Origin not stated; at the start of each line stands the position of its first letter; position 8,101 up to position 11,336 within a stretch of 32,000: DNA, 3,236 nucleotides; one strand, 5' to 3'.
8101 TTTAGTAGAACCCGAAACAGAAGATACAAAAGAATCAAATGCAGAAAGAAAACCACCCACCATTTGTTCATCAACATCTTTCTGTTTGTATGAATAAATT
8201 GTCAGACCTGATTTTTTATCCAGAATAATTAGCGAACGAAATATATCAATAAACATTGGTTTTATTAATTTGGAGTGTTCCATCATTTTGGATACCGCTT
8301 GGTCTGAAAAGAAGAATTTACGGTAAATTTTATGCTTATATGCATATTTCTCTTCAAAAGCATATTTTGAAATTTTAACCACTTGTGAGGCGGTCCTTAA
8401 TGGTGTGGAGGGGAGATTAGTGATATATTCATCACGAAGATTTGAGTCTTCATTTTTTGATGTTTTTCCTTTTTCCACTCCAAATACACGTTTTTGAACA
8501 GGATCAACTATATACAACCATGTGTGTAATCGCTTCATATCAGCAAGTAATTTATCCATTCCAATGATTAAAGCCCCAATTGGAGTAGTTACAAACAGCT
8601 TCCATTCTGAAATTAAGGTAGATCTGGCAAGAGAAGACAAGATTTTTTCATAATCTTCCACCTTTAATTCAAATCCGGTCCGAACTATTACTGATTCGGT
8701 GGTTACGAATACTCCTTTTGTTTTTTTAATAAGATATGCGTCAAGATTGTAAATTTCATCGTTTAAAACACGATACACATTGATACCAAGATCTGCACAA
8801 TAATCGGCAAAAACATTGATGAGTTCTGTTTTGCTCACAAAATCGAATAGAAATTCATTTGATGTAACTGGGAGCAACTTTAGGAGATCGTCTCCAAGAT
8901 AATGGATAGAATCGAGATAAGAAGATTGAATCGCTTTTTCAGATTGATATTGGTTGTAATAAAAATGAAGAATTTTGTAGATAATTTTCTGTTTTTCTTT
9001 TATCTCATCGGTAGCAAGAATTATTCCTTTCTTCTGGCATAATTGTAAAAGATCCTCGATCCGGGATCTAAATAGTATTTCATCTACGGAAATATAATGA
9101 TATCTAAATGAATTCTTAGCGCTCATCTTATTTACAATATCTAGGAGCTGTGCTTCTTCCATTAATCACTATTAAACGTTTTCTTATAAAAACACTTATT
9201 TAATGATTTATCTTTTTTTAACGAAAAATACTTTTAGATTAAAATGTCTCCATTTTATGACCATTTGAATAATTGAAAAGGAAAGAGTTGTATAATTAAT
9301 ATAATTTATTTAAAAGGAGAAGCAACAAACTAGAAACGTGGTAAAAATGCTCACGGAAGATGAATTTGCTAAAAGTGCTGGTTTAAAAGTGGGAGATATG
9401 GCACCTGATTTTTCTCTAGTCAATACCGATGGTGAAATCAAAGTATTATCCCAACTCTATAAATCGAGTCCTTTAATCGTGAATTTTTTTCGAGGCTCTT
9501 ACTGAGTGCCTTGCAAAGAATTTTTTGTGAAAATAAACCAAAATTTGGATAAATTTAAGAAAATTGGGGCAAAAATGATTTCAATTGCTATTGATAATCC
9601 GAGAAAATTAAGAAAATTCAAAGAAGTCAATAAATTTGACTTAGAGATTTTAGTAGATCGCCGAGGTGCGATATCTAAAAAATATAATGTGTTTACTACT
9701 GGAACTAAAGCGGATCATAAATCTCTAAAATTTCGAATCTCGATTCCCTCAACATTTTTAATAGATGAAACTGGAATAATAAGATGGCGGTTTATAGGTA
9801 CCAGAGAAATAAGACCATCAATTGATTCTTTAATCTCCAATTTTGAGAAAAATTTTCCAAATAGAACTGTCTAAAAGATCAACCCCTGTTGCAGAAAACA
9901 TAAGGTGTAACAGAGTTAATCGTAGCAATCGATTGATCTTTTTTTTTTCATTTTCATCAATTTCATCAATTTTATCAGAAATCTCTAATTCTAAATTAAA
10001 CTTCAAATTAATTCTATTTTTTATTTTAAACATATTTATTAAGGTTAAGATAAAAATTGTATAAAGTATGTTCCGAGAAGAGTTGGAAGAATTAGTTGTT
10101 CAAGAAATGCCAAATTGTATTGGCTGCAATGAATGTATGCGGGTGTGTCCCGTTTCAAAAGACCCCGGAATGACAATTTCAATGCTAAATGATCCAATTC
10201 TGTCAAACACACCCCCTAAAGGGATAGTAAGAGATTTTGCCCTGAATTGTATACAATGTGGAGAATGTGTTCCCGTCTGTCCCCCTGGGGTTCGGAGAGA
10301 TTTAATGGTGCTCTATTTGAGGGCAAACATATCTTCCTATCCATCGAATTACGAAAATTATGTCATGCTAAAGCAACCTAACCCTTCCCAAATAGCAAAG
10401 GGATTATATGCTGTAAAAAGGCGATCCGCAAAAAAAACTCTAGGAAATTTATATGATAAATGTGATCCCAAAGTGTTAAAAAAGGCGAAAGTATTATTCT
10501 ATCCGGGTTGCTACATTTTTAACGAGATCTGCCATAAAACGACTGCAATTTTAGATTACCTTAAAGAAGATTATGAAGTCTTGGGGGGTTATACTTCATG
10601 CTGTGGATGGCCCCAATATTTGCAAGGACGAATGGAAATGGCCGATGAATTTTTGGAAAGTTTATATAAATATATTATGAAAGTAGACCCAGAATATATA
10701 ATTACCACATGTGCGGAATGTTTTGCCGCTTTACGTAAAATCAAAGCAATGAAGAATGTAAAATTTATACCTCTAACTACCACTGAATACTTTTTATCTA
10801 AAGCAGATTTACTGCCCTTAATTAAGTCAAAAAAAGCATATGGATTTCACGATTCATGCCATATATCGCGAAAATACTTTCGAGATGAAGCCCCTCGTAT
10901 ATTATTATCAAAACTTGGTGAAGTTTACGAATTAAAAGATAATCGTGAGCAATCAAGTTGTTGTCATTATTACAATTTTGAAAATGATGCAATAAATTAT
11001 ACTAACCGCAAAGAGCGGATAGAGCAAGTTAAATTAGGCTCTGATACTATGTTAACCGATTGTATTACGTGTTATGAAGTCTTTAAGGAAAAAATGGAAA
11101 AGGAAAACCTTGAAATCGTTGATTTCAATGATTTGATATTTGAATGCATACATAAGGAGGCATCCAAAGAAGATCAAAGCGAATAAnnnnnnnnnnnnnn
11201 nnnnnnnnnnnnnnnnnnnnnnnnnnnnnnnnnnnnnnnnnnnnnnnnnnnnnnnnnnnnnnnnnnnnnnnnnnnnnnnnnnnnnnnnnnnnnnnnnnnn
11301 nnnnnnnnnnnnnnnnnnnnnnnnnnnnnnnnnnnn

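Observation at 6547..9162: Tandem paralog pair of unknown function: degenerate restriction-endonuclease-like core fused to a longin/roadblock-like domain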

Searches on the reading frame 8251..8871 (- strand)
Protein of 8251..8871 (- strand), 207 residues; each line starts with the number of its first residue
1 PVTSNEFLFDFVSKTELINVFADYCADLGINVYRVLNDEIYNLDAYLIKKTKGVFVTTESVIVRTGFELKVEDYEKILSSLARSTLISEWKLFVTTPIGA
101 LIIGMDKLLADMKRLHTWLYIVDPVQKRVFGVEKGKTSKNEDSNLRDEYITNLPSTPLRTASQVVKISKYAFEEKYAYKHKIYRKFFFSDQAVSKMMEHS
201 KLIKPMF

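Call 35: predict_structure(alignment_id=A2)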
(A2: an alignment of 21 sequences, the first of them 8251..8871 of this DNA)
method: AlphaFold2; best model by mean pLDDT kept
length: 207 residues; sequences in the alignment: 21
mean_pLDDT: 82.0   pTM: 0.80
mean pLDDT of the five models: 82.0, 81.5, 81.2, 81.2, 80.0
residues with pLDDT >= 90: 98; 70-90: 67; 50-70: 26; < 50: 16
segments of 3 or more residues with pLDDT < 50: 1-8, 201-207
pLDDT, mean of each block of 10 residues (from residue 1): 47 87 93 89 93 78 91 92 94 92 89 95 87 89 91 92 84 75 56 55 41
secondary structure, 60 per line:
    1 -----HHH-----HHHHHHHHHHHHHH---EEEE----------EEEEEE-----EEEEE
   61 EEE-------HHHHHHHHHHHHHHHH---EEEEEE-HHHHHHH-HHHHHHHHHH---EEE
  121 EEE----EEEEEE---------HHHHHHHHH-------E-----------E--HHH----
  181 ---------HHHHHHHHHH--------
elements in order: H14-27 E31-34 E45-50 E56-63 H71-86 E90-95 H97-103 H105-114 E118-123 E128-133 H143-151 H190-199

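Call 37: fold_search(model_id=the predicted structure, library=pdb)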
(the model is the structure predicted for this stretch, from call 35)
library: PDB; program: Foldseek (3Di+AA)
matches with E <= 10: 540; with E <= 0.001: 0
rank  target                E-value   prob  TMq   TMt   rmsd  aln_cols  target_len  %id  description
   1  5csa_A                5.9e-03  0.69  0.27  0.09   7.7       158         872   13  Crystal structure of domains BT-BCCP-AC1-AC5 of yeast acetyl-CoA carboxylase (released 2015-10-28)
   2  8xl1_A                1.5e-02  0.54  0.28  0.06   7.4       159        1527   12  Core region of the human acetyl-CoA carboxylase 1 filament in complex with acetyl-CoA (ACC1-inact) (released 2024-10-23)
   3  1fok_A                1.7e-02  0.91  0.36  0.16   6.1       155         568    9  STRUCTURE OF RESTRICTION ENDONUCLEASE FOKI BOUND TO DNA (released 1997-12-03)
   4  8em1_A                2.7e-02  0.97  0.42  0.20   5.1       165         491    9  Type IIS Restriction Endonuclease PaqCI, DNA Unbound (released 2023-03-22)
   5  8xl2_C                2.9e-02  0.41  0.28  0.07   7.4       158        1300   13  Human acetyl-CoA carboxylase 1 filament in complex with acetyl-CoA (ACC1-inact) (released 2024-10-23)
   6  5i6e                  3.9e-02  0.35  0.25  0.10   7.7       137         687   13  Crystal structure of the central domain of yeast acetyl-CoA carboxylase (released 2016-04-20)
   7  2ziu_A                4.2e-02  0.84  0.28  0.22   7.1       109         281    8  Crystal structure of the Mus81-Eme1 complex (released 2008-04-29)
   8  8em1_B                5.1e-02  0.96  0.42  0.20   4.8       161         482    9  Type IIS Restriction Endonuclease PaqCI, DNA Unbound (released 2023-03-22)
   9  2fok_B                6.1e-02  0.80  0.37  0.16   5.9       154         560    9  STRUCTURE OF RESTRICTION ENDONUCLEASE FOKI (released 1998-06-17)
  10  8epx_A                6.5e-02  0.77  0.31  0.15   4.6       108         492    7  Type IIS Restriction Endonuclease PaqCI, DNA bound (released 2023-03-22)
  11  5csa_B                7.9e-02  0.35  0.31  0.10   9.1       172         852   10  Crystal structure of domains BT-BCCP-AC1-AC5 of yeast acetyl-CoA carboxylase (released 2015-10-28)
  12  6g2d_C                8.4e-02  0.21  0.23  0.04   7.7       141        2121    8  Citrate-induced acetyl-CoA carboxylase (ACC-Cit) filament at 5.4 A resolution (released 2018-06-13)
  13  9bgk_F                1.2e-01  0.75  0.31  0.07   4.5        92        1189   13  Structure of V.cholera DdmDE (2D:1E) in complex with DNA (released 2024-10-23)
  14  4zsf_A                1.2e-01  0.63  0.32  0.25   6.8       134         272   10  Crystal structure of pre-specific restriction endonuclease BsaWI-DNA complex (released 2015-10-07)
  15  2fok_A                1.3e-01  0.57  0.36  0.16   4.9       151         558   10  STRUCTURE OF RESTRICTION ENDONUCLEASE FOKI (released 1998-06-17)
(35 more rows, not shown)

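Call 69: fold_search(model_id=the predicted structure, library=viral)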
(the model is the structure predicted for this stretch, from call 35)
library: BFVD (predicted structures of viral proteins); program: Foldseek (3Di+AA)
matches with E <= 10: 706; with E <= 0.001: 11
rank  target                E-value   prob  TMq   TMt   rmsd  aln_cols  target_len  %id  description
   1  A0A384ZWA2            2.4e-05  1.00  0.52  0.72   3.0       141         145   13  Putative MmcB-like DNA repair protein [Dickeya phage vB_DsoM_JA13]
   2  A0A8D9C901            3.7e-05  1.00  0.44  0.43   7.6       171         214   12  Gp1.5 [uncultured marine phage]
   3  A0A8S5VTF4            5.4e-05  1.00  0.50  0.49   6.6       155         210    8  Uncharacterized protein [Ackermannviridae sp.]
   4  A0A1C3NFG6            7.5e-05  1.00  0.53  0.42   5.1       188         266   15  (no name in the UniProt tables at hand)
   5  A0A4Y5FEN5            1.9e-04  1.00  0.41  0.40   7.5       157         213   13  Uncharacterized protein [Lactobacillus phage 521B]
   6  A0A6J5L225            4.7e-04  1.00  0.45  0.37   4.2       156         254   13  Uncharacterized protein [uncultured Caudovirales phage]
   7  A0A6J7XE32            5.0e-04  0.99  0.43  0.38  20.0       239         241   10  Uncharacterized protein [uncultured Caudovirales phage]
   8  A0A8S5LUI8            6.8e-04  1.00  0.47  0.61   4.6       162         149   14  DNA repair protein MmcB-like [Podoviridae sp. ctrub15]
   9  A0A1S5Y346            7.3e-04  1.00  0.44  0.62   3.6       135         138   12  Uncharacterized protein [uncultured archaeal virus]
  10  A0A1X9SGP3            8.8e-04  1.00  0.44  0.48  15.9       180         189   12  (no name in the UniProt tables at hand)
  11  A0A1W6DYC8            1.0e-03  1.00  0.42  0.45   5.1       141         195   18  Uncharacterized protein [Aeromonas phage phiA8-29]
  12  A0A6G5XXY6            1.1e-03  1.00  0.45  0.37   4.7       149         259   13  (no name in the UniProt tables at hand)
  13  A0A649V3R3            1.1e-03  1.00  0.41  0.34   9.2       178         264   16  (no name in the UniProt tables at hand)
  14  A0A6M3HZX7            1.9e-03  0.99  0.34  0.53   4.6       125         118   13  (no name in the UniProt tables at hand)
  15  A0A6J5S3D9            3.3e-03  1.00  0.44  0.52   4.0       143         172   14  Uncharacterized protein [uncultured Caudovirales phage]
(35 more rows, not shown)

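Call 77: search_solved_structures(query=A2, max_evalue=10)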
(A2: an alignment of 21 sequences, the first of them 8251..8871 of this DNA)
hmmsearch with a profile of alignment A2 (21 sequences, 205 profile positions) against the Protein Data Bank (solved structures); distinct sequences matched with E-value up to 10: 0.

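Call 92: find_homologous_proteins(query=A2, max_evalue=0.01)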
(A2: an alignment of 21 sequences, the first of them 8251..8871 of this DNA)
Query A2 (21 sequences) (207 aa, profile of the alignment): 23 proteins with E <= 0.01 among 3140 candidates.
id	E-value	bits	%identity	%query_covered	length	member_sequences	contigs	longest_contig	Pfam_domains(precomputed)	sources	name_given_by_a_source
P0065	2.0e-89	317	50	84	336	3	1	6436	-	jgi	-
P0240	2.7e-88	313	47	84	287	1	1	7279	-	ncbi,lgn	ncbi:MAG: hypothetical protein ACFFG0_16245 [Candidatus Thorarchaeota archaeon]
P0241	2.5e-87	310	44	96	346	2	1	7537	-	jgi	jgi:hypothetical protein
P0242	2.8e-87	310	48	84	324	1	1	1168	-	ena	-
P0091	2.1e-86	307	43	96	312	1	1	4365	-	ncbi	ncbi:MAG: hypothetical protein EU533_05855, partial [Promethearchaeota archaeon]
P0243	1.2e-85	304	43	84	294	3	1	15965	-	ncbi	ncbi:MAG: hypothetical protein ACFFBE_09935, partial [Promethearchaeota archaeon]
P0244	1.9e-81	291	48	84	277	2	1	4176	-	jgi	-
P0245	7.3e-81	289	40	96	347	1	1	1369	-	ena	-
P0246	3.2e-76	274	41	94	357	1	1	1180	-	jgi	jgi:hypothetical protein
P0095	4.6e-67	244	52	67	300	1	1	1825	-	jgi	jgi:hypothetical protein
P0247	2.8e-57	212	45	64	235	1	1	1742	-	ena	-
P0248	1.5e-53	200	36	67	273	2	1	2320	-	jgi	jgi:hypothetical protein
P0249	7.1e-48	181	38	57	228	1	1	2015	-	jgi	jgi:hypothetical protein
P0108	5.7e-44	168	42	60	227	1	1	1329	-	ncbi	ncbi:MAG: hypothetical protein P8Y23_17025, partial [Candidatus Lokiarchaeota archaeon]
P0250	1.1e-43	167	44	57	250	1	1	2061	-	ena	-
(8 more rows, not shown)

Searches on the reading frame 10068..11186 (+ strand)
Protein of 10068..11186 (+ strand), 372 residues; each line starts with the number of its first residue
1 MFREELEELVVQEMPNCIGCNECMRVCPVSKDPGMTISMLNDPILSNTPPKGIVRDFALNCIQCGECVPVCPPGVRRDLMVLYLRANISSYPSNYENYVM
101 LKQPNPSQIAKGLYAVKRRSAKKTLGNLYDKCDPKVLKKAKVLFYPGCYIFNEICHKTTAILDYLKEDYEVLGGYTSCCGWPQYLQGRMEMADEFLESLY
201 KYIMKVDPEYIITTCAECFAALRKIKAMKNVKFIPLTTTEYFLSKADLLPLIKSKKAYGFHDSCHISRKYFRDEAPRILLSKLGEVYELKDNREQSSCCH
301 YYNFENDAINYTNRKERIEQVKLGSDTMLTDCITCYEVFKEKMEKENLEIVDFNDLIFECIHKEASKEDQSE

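Call 10: search_protein_families(library=pfam, proteins=[window:10068-11186:+], max_evalue=0.001)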
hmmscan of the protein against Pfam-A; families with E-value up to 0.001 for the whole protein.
window:10068-11186:+ (372 aa): 12 families
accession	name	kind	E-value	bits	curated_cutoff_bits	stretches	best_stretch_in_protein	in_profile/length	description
PF02754.22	CCG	-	1.9e-17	63.6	20.6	2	142-223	1-85/85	Cysteine-rich domain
PF13237.11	Fer4_10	-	1.1e-08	35.2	25.5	1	12-72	4-53/53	4Fe-4S dicluster domain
PF13187.11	Fer4_9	-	5.3e-07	30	27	1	16-74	1-50/52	4Fe-4S dicluster domain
PF12838.12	Fer4_7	-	5.7e-06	27.1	27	1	16-75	1-52/52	4Fe-4S dicluster domain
PF13183.11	Fer4_8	-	1.4e-05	26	27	1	14-75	2-68/68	4Fe-4S dicluster domain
PF00037.32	Fer4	-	1.7e-05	24.9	21.1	0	60-75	7-22/24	4Fe-4S binding domain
PF12837.12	Fer4_6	-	0.0001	22.5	25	0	16-29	8-21/24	4Fe-4S binding domain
PF14697.11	Fer4_21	-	0.00011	22.7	35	0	15-30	39-54/59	4Fe-4S dicluster domain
PF25160.1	LdpA_Fe-S-bd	-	0.00012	22.3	27.6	0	60-74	27-41/49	LdpA Fe-S cluster-binding domain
PF12800.12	Fer4_4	-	0.00019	22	24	0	60-73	3-16/17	4Fe-4S binding domain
PF12797.12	Fer4_2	-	0.00034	20.8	24.5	0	58-72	7-21/22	4Fe-4S binding domain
PF13534.11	Fer4_17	-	0.00086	20.2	22.2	1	16-75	1-60/61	4Fe-4S dicluster domain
